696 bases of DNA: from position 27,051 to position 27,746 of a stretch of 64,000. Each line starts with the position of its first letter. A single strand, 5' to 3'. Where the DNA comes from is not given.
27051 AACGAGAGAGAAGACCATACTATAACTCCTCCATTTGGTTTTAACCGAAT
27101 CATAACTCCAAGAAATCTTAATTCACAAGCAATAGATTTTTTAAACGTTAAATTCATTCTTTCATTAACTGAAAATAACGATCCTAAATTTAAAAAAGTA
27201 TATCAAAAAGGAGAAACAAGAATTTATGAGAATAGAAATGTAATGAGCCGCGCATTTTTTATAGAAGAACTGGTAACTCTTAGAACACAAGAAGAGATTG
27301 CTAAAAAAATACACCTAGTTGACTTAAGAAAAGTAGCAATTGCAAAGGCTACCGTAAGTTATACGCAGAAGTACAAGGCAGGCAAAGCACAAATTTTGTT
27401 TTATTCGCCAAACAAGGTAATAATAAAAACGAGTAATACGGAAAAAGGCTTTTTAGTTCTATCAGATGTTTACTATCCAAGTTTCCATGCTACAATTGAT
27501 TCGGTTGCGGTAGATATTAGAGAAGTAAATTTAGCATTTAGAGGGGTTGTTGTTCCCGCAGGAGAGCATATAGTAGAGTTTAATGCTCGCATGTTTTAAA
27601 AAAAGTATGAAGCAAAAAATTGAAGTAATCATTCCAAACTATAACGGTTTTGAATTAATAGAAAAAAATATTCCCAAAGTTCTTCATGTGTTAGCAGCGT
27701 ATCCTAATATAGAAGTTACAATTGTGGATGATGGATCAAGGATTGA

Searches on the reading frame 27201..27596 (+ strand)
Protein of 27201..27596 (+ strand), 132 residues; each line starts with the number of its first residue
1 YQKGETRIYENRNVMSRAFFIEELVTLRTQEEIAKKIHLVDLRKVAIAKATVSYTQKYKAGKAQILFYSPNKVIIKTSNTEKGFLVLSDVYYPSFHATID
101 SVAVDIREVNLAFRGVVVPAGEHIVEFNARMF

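Call 49: search_protein_families(library=pfam, proteins=[window:27201-27596:+], max_evalue=10)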
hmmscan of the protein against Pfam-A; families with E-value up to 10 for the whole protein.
window:27201-27596:+ (132 aa): 1 family
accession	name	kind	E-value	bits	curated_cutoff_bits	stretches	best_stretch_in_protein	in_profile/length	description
PF09586.16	YfhO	-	3.3e-05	22.9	28.5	1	55-127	748-821/835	Bacterial membrane protein YfhO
